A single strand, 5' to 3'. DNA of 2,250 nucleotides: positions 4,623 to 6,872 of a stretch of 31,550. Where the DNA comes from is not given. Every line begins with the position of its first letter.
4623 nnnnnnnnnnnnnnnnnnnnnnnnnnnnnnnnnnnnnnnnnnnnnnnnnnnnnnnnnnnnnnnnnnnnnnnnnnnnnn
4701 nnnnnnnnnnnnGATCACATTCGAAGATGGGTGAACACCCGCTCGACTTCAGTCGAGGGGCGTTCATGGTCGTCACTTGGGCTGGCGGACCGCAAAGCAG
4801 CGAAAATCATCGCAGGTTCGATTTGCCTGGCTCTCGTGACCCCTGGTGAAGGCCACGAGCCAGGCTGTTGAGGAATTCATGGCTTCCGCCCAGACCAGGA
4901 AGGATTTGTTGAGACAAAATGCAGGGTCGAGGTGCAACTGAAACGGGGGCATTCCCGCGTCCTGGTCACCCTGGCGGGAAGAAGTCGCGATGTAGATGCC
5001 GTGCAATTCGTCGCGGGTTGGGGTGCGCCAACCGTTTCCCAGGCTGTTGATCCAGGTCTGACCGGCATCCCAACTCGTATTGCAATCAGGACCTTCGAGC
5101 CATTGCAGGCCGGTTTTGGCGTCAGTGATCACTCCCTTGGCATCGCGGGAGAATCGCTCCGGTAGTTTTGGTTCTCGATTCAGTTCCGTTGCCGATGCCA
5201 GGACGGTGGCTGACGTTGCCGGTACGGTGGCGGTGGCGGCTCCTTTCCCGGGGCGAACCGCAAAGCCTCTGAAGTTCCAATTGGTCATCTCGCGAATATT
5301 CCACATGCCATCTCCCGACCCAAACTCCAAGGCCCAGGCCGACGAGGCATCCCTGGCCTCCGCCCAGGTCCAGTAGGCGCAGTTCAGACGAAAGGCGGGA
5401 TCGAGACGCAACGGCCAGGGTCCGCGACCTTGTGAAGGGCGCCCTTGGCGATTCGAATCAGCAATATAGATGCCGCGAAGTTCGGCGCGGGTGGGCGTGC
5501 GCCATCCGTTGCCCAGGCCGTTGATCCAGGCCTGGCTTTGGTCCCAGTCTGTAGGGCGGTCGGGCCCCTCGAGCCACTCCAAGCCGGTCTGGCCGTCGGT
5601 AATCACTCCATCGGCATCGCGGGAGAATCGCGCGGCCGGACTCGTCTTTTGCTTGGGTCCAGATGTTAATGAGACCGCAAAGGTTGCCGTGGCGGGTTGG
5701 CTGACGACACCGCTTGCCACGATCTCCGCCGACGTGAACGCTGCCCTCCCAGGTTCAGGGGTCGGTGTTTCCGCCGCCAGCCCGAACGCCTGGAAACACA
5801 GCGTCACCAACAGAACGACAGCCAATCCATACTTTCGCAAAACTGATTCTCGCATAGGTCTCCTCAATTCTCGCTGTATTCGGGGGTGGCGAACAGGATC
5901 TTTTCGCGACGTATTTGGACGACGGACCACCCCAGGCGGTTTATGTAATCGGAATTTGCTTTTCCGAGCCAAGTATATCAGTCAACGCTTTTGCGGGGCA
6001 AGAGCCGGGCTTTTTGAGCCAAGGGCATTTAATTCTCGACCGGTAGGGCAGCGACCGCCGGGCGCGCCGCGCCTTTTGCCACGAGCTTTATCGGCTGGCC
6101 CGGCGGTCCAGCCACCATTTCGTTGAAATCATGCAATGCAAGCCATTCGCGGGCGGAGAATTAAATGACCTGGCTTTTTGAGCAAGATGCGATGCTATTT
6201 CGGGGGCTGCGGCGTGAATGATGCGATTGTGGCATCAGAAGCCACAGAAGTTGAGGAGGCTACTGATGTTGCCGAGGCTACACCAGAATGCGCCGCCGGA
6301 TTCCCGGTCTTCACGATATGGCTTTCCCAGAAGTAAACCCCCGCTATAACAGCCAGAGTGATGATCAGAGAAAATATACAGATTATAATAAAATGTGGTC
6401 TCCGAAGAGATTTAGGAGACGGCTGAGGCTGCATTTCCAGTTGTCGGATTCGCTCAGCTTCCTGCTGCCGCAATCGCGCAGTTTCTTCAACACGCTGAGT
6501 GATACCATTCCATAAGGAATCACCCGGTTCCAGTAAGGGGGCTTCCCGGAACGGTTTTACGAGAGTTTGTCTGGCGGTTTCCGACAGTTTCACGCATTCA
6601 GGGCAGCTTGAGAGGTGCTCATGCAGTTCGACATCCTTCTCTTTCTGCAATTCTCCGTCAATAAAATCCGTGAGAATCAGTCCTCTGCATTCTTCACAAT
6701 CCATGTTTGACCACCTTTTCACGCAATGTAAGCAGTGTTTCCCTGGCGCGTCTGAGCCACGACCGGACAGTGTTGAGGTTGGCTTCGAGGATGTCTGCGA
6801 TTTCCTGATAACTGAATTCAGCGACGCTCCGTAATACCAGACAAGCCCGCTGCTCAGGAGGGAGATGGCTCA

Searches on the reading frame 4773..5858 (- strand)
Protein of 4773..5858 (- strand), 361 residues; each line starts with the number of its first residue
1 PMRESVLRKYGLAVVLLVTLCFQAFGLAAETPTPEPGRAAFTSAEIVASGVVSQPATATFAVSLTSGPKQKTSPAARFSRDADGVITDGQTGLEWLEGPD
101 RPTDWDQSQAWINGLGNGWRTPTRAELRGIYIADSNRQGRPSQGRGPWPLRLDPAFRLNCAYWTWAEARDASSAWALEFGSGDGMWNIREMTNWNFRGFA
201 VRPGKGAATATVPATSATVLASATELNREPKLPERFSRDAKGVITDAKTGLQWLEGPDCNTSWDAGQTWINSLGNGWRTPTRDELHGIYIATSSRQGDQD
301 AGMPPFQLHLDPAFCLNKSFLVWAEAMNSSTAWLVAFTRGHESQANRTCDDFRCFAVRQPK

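Call 15: search_protein_families(library=pfam, proteins=[window:4773-5858:-], max_evalue=0.001)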
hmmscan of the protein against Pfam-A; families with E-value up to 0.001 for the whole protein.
window:4773-5858:- (361 aa): 1 family
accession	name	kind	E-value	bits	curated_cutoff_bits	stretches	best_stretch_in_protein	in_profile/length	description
PF07603.17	Lcl_C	-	8.6e-20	71.6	34.9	2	242-348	1-108/117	Lcl C-terminal domain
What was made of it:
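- Checked: The Lcl_C/DUF1566 gene (4773-5858, minus strand) lies downstream (call 15).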

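Call 61: find_homologous_proteins(query=window:4773-5858:-, max_evalue=1e-10)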
Query window:4773-5858:- (361 aa): 10 proteins with E <= 1e-10 among 8000 candidates.
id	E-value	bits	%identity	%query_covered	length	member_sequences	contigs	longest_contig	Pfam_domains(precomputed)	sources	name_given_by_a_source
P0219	3.9e-247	837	100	100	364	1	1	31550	PF07603.18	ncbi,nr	ncbi:MAG: DUF1566 domain-containing protein [Candidatus Riflebacteria bacterium]|nr:DUF1566 domain-c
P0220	4.2e-50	189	41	78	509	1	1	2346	PF07603.18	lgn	-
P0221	2.9e-44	169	50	37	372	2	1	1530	PF07603.18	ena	-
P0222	2.4e-36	143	46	42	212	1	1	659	PF07603.18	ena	-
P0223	1.1e-35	141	46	42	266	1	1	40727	PF07603.18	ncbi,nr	ncbi:MAG: DUF1566 domain-containing protein [Candidatus Riflebacteria bacterium]|nr:DUF1566 domain-c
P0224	4.8e-26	110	41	39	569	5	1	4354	PF01839.30,PF13517.13,PF07603.18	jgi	jgi:hypothetical protein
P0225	1.8e-23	101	33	82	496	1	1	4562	PF07603.18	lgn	-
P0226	2.1e-22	98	43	36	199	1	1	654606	PF07603.18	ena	-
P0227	1.1e-18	85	48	25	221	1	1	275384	PF07603.18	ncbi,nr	ncbi:MAG: hypothetical protein HQM08_01575 [Candidatus Riflebacteria bacterium]|nr:hypothetical prot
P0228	7.6e-13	66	31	42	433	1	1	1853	PF07603.18,PF24161.2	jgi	jgi:hypothetical protein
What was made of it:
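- Tried and rejected: The best DUF1566 homologue is 41-50% identical over part of its length (call 61).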

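Call 62: find_encoding_contigs(protein=P0223, flank=10000, max_places=2)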
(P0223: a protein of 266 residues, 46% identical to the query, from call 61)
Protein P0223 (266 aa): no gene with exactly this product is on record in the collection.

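Call 63: find_encoding_contigs(protein=P0219, flank=10000, max_places=2)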
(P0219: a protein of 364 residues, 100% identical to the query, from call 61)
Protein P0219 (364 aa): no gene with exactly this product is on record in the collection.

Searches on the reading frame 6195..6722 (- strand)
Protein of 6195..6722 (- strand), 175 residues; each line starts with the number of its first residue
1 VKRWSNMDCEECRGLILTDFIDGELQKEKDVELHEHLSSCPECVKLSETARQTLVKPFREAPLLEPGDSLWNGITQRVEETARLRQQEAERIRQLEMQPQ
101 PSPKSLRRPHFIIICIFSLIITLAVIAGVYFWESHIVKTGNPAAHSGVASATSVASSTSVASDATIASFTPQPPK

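Call 15: search_protein_families(library=pfam, proteins=[window:6195-6722:-], max_evalue=0.001)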
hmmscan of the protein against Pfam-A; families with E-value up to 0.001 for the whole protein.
window:6195-6722:- (175 aa): 1 family
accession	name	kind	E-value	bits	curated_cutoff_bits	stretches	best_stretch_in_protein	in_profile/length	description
PF13490.11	zf-HC2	-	1.4e-05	25.5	22.2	1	17-43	8-34/35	Putative zinc-finger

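Call 25: find_homologous_proteins(query=window:6195-6722:-, max_evalue=0.00001)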
Query window:6195-6722:- (175 aa): 1 proteins with E <= 0.00001 among 83 candidates.
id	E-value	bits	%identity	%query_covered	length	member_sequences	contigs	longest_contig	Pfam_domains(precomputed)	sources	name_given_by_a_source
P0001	9.5e-107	372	100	97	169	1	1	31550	PF13490.12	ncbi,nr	ncbi:MAG: zf-HC2 domain-containing protein [Candidatus Riflebacteria bacterium]|nr:zf-HC2 domain-con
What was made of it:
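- On MITE: The copy A neighbours have no orthologues (calls 25, 61).
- Tried and rejected: The anti-sigma protein has no homologue (call 25).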
